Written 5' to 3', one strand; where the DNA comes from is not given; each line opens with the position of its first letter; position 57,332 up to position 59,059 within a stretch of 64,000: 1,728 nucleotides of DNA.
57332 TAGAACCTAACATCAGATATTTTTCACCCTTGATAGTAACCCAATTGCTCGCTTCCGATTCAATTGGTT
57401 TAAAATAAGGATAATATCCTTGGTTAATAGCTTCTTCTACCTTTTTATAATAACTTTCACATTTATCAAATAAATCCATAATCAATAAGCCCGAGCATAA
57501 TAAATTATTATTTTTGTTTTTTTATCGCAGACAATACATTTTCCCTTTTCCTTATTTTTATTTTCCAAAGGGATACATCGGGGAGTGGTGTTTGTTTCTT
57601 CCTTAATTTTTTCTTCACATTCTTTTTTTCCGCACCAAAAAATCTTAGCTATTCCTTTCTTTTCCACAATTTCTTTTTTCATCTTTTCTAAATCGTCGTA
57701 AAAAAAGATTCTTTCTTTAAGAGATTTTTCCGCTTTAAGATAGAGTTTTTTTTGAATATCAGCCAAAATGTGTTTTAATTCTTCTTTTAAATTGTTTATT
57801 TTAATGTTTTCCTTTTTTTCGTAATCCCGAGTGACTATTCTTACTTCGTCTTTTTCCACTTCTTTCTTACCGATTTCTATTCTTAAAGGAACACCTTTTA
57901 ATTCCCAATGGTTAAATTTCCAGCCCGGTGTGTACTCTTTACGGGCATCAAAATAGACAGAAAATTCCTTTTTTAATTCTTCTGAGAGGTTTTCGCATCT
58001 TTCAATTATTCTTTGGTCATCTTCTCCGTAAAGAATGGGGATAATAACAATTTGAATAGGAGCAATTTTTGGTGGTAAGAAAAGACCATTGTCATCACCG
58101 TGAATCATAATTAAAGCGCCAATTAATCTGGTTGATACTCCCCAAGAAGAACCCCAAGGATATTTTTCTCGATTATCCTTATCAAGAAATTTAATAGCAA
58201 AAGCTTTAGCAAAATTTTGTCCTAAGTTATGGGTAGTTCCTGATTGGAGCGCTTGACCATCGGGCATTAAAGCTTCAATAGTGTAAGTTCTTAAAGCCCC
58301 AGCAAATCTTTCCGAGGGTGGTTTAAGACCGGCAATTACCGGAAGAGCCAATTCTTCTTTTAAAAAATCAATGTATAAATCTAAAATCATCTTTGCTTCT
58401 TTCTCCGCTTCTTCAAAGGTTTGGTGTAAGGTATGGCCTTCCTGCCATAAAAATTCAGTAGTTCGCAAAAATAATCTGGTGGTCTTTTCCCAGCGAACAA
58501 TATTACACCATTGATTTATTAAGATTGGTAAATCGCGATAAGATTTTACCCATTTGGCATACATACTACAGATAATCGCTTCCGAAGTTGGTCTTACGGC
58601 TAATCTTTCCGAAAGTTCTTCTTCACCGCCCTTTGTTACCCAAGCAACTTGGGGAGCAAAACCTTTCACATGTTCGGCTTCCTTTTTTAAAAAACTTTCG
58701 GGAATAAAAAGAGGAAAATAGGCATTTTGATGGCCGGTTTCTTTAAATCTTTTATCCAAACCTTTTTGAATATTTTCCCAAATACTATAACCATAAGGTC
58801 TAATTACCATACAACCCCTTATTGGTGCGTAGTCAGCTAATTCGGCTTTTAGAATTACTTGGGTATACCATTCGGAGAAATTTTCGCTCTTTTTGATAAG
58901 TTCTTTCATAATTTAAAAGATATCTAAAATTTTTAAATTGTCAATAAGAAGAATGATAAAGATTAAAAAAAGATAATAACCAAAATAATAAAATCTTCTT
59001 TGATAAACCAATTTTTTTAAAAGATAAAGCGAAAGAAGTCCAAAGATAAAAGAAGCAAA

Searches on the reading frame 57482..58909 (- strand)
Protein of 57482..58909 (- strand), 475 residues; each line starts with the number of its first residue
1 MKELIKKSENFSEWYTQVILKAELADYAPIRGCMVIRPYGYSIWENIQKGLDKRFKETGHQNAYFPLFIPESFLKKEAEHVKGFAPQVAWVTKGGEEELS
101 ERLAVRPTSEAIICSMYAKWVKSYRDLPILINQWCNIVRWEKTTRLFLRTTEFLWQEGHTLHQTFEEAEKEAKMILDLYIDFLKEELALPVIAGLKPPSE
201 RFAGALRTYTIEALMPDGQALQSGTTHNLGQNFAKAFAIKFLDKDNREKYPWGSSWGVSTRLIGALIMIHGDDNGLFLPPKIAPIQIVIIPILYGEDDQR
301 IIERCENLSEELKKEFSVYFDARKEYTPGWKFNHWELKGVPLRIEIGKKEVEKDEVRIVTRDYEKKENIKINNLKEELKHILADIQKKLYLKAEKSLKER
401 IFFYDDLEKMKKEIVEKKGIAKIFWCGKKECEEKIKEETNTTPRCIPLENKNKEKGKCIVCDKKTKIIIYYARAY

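Call 9: find_encoding_contigs(protein=window:57482-58909:-, flank=10000, max_places=10)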
Protein window:57482-58909:- (475 aa): 6 contigs read that carry it; 3 places shown.
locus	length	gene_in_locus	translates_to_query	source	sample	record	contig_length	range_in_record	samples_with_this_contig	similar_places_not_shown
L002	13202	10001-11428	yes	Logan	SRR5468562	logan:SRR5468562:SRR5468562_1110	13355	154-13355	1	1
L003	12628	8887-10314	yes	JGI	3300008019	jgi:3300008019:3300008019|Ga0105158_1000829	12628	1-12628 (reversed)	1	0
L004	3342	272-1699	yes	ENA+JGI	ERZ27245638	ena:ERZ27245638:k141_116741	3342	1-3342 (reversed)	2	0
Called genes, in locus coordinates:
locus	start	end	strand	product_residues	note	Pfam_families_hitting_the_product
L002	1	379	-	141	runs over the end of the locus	PF13636:Methyltranf_PUA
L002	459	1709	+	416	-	PF02812:ELFV_dehydrog_N, PF00208:ELFV_dehydrog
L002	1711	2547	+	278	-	PF10418:DHODB_Fe-S_bind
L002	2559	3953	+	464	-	PF14691:Fer4_20, PF01262:AlaDh_PNT_C (faint), PF01946:Thi4 (weak), PF07992:Pyr_redox_2, PF12831:FAD_oxidored (faint), PF13450:NAD_binding_8, PF13738:Pyr_redox_3 (weak), PF00070:Pyr_redox (weak)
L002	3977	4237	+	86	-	PF22482:AsnC_trans_reg_3 (weak), PF01037:AsnC_trans_reg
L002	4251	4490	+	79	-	PF01037:AsnC_trans_reg, PF22482:AsnC_trans_reg_3 (weak)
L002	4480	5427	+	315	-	PF01820:Dala_Dala_lig_N, PF14397:ATPgrasp_ST (faint), PF02655:ATP-grasp_3, PF02786:CPSase_L_D2 (weak), PF08443:RimK (weak), PF02222:ATP-grasp (weak), PF07478:Dala_Dala_lig_C, PF13535:ATP-grasp_4 (faint)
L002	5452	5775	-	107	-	-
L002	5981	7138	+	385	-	-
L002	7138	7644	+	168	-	PF01844:HNH, PF14279:HNH_5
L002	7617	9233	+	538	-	PF07244:POTRA (faint), PF03865:ShlB (weak)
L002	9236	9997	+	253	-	PF02673:BacA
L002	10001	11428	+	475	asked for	PF00587:tRNA-synt_2b, PF03129:HGTP_anticodon, PF09180:ProRS-C_1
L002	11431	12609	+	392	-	PF00155:Aminotran_1_2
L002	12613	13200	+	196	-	?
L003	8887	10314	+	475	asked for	PF00587:tRNA-synt_2b, PF03129:HGTP_anticodon, PF09180:ProRS-C_1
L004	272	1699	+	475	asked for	PF00587:tRNA-synt_2b, PF03129:HGTP_anticodon, PF09180:ProRS-C_1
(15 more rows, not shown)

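Call 24: list_cluster_members(proteins=[window:57482-58909:-, window:48997-51069:-, window:53942-54577:-, P0001, window:47033-48772:-, window:52457-52861:-])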
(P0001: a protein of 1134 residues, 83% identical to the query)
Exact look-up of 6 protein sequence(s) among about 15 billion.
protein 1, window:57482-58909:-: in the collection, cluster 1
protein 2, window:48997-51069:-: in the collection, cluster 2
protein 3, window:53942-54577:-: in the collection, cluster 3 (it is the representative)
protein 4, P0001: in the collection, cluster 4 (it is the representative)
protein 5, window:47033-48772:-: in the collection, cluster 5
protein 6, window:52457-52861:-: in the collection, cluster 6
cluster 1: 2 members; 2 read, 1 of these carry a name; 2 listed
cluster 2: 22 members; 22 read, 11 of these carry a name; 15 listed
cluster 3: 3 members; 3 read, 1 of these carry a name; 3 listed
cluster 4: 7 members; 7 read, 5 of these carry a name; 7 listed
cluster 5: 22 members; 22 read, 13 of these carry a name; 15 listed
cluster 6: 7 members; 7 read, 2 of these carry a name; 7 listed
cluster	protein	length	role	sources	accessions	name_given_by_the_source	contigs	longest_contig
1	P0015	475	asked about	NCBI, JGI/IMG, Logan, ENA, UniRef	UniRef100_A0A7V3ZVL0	Proline--tRNA ligase n=1 Tax=candidate division WOR-3 bacterium TaxID=2052148 ...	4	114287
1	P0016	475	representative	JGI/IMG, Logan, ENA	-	-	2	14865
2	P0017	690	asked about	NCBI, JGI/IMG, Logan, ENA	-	-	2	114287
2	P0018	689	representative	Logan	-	-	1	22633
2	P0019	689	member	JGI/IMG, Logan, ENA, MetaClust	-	\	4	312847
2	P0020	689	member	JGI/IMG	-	hypothetical protein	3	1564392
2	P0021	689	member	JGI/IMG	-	hypothetical protein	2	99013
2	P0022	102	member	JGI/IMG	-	hypothetical protein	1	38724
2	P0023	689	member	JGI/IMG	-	hypothetical protein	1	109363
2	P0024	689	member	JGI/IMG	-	hypothetical protein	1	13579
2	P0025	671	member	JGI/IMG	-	hypothetical protein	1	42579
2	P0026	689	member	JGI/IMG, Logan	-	hypothetical protein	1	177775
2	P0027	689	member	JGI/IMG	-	hypothetical protein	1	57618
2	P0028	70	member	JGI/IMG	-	hypothetical protein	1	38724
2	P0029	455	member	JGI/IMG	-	hypothetical protein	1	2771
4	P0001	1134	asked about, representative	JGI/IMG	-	hypothetical protein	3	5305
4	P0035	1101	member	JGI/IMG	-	hypothetical protein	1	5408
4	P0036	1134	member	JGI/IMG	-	hypothetical protein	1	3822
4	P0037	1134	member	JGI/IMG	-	hypothetical protein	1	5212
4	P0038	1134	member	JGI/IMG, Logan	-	hypothetical protein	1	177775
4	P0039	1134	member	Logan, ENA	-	-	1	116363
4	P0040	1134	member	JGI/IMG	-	-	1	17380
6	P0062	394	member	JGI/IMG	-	-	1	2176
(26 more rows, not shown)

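Call 26: find_encoding_contigs(protein=P0062, flank=10000, max_places=6)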
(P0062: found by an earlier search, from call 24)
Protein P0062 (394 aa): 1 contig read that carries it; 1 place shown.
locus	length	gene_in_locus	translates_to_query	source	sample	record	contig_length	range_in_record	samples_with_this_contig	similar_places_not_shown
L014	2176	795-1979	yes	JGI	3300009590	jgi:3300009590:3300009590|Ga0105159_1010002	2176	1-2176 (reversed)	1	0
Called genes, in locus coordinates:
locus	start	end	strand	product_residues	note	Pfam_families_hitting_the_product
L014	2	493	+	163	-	?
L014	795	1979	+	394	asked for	-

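Call 31: find_encoding_contigs(protein=P0038, flank=10000, max_places=4)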
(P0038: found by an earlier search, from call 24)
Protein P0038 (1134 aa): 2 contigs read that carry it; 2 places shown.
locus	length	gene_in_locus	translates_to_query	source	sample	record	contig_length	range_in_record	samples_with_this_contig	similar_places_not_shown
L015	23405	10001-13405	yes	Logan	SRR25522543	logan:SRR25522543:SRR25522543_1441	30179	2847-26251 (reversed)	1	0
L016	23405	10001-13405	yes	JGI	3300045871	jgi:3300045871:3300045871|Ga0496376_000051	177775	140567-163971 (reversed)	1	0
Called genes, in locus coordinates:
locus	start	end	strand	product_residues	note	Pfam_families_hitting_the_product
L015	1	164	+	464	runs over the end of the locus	PF14691:Fer4_20, PF01262:AlaDh_PNT_C (faint), PF01946:Thi4 (weak), PF00890:FAD_binding_2 (weak), PF07992:Pyr_redox_2, PF12831:FAD_oxidored (weak), PF13450:NAD_binding_8, PF13738:Pyr_redox_3 (weak), +2 more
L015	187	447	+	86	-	PF22482:AsnC_trans_reg_3 (weak), PF01037:AsnC_trans_reg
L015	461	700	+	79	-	PF01037:AsnC_trans_reg, PF22482:AsnC_trans_reg_3 (weak)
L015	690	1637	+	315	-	PF01820:Dala_Dala_lig_N, PF02655:ATP-grasp_3, PF02786:CPSase_L_D2 (weak), PF08443:RimK (weak), PF02222:ATP-grasp (weak), PF07478:Dala_Dala_lig_C, PF13535:ATP-grasp_4 (faint)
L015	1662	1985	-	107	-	-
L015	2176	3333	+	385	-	-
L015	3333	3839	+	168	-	PF01844:HNH, PF14279:HNH_5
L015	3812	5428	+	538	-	PF07244:POTRA (weak), PF03865:ShlB (weak)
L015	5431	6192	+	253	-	PF02673:BacA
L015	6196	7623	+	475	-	PF00587:tRNA-synt_2b, PF03129:HGTP_anticodon, PF09180:ProRS-C_1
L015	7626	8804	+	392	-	PF00155:Aminotran_1_2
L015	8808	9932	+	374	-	PF00583:Acetyltransf_1 (faint)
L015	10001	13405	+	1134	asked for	PF13585:CHU_C (weak), PF18962:Por_Secre_tail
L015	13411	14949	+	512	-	PF06739:SBBP (faint), PF13585:CHU_C (weak), PF18962:Por_Secre_tail (weak)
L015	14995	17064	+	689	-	-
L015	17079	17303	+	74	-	-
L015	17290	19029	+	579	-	PF14716:HHH_8, PF14520:HHH_5 (faint), PF14792:DNA_pol_B_palm, PF14791:DNA_pol_B_thumb, PF02811:PHP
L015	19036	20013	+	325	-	PF00586:AIRS, PF02769:AIRS_C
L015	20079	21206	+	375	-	-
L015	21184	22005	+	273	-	-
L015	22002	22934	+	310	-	PF03255:ACCA, PF01039:Carboxyl_trans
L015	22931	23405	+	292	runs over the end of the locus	PF00350:Dynamin_N (faint), PF01926:MMR_HSR1, PF02421:FeoB_N, PF03193:RsgA_GTPase (faint), PF10662:PduV-EutP (weak), PF00009:GTP_EFTU, PF16897:MMR_HSR1_Xtn (faint), PF07650:KH_2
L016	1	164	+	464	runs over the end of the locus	PF14691:Fer4_20, PF01262:AlaDh_PNT_C (faint), PF01946:Thi4 (weak), PF00890:FAD_binding_2 (weak), PF07992:Pyr_redox_2, PF12831:FAD_oxidored (weak), PF13450:NAD_binding_8, PF13738:Pyr_redox_3 (weak), +2 more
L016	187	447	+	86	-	PF22482:AsnC_trans_reg_3 (weak), PF01037:AsnC_trans_reg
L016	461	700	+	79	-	PF01037:AsnC_trans_reg, PF22482:AsnC_trans_reg_3 (weak)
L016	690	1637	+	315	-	PF01820:Dala_Dala_lig_N, PF02655:ATP-grasp_3, PF02786:CPSase_L_D2 (weak), PF08443:RimK (weak), PF02222:ATP-grasp (weak), PF07478:Dala_Dala_lig_C, PF13535:ATP-grasp_4 (faint)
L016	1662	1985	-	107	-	-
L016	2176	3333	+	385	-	-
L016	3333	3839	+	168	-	PF01844:HNH, PF14279:HNH_5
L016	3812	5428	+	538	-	PF07244:POTRA (weak), PF03865:ShlB (weak)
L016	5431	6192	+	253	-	PF02673:BacA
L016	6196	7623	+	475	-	PF00587:tRNA-synt_2b, PF03129:HGTP_anticodon, PF09180:ProRS-C_1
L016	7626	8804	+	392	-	PF00155:Aminotran_1_2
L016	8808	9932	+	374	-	PF00583:Acetyltransf_1 (faint)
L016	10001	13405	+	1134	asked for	PF13585:CHU_C (weak), PF18962:Por_Secre_tail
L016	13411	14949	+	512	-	PF06739:SBBP (faint), PF13585:CHU_C (weak), PF18962:Por_Secre_tail (weak)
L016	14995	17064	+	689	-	-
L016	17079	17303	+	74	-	-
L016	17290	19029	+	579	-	PF14716:HHH_8, PF14520:HHH_5 (faint), PF14792:DNA_pol_B_palm, PF14791:DNA_pol_B_thumb, PF02811:PHP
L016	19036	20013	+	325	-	PF00586:AIRS, PF02769:AIRS_C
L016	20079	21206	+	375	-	-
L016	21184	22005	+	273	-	-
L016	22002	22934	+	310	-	PF03255:ACCA, PF01039:Carboxyl_trans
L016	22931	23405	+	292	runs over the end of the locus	PF00350:Dynamin_N (faint), PF01926:MMR_HSR1, PF02421:FeoB_N, PF03193:RsgA_GTPase (faint), PF10662:PduV-EutP (weak), PF00009:GTP_EFTU, PF16897:MMR_HSR1_Xtn (faint), PF07650:KH_2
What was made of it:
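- L015 and L016 show GNAT374 - A1134 - B512 - Kelch689 - 74 - PolX, collinear with the window (call 31).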

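Call 33: search_protein_families(library=pfam, max_evalue=0.01, proteins=[L016:13411-14949:+, L016:14995-17064:+])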
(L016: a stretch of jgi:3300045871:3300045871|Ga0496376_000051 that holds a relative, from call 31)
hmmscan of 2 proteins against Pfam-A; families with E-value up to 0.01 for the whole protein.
L016:13411-14949:+ (512 aa): 5 families
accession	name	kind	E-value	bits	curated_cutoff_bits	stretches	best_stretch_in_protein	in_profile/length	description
PF06739.17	SBBP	-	5.6e-09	36.3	20.5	0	238-262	10-34/38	Beta-propeller repeat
PF13585.12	CHU_C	-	3.5e-06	27.5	27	1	439-507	14-82/86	CHU_C Type IX secretion signal domain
PF18962.6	Por_Secre_tail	-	4.4e-05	24.1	27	1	450-509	18-75/75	Secretion system C-terminal sorting domain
PF03808.19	Glyco_tran_WecG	-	0.00024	21.4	27.4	0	215-234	98-117/168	Glycosyl transferase WecG/TagA/CpsF family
PF17164.10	DUF5122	-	0.0016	19.1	27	0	93-121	2-30/36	Domain of unknown function (DUF5122) beta-propeller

L016:14995-17064:+ (689 aa): 4 families
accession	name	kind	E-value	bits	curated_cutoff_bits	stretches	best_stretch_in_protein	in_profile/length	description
PF13964.12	Kelch_6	-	2.7e-09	37.1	25.3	0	386-420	4-42/50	Kelch motif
PF24681.1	Kelch_KLHDC2_KLHL20_DRC7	-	7.4e-05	22.6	50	0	353-421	126-194/221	KLHDC2/KLHL20/DRC7 Kelch-repeats domain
PF24981.1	Beta-prop_ATRN-LZTR1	-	0.0005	19.9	50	1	355-476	14-135/289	Attractin/LZTR1 beta-propeller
PF13415.12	Kelch_3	-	0.0077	16.8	22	0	352-376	14-38/48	Galactose oxidase, central domain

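Call 34: search_protein_families(library=ncbifam, max_evalue=0.01, proteins=[L016:13411-14949:+])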
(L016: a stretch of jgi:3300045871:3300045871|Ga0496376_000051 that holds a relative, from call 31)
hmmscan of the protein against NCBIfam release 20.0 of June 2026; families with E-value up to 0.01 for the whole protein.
L016:13411-14949:+ (512 aa): 4 families
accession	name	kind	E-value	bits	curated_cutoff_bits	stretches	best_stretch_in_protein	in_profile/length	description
TIGR02608.1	delta_60_rpt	domain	6.1e-18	64.4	76.5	1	86-121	3-38/55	delta-60 repeat domain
TIGR04183.1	Por_Secre_tail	domain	1.5e-06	28.1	23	1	448-510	15-71/72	T9SS type A sorting domain-containing protein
TIGR04131.1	Bac_Flav_CTERM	domain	0.00046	20.3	35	1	437-506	12-79/85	T9SS type B sorting domain-containing protein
TIGR01643.1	YD_repeat_2x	repeat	0.002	18.6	15.8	0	377-397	7-27/42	YD repeat-containing protein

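Call 41: find_encoding_contigs(protein=P0020, flank=8000, max_places=6)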
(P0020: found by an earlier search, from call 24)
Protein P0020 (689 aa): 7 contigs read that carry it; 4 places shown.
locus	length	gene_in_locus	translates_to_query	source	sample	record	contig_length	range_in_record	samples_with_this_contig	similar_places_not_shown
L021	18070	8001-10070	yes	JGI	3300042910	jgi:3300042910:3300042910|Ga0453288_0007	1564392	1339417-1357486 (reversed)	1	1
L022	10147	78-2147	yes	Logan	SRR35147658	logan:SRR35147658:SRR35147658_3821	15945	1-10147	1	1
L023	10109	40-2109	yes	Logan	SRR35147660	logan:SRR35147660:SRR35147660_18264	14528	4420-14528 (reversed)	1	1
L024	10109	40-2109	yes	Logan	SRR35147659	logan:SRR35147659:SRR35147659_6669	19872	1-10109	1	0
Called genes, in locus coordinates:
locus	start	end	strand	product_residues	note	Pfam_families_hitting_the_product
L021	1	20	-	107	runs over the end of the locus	-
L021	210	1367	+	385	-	-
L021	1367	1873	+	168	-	PF01844:HNH, PF14279:HNH_5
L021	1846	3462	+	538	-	PF07244:POTRA (weak), PF03865:ShlB (weak)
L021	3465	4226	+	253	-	PF02673:BacA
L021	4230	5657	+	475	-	PF00587:tRNA-synt_2b, PF03129:HGTP_anticodon, PF09180:ProRS-C_1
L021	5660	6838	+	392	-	PF00155:Aminotran_1_2, PF01212:Beta_elim_lyase (faint)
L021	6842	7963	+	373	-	PF00583:Acetyltransf_1 (faint)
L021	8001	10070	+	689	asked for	-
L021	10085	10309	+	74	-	-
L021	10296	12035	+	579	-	PF14716:HHH_8, PF14520:HHH_5 (faint), PF14792:DNA_pol_B_palm, PF14791:DNA_pol_B_thumb, PF02811:PHP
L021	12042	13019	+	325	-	PF00586:AIRS, PF02769:AIRS_C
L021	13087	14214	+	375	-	-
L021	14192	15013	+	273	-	-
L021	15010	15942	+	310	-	PF03255:ACCA, PF01039:Carboxyl_trans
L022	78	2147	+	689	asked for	-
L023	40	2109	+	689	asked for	-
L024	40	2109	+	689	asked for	-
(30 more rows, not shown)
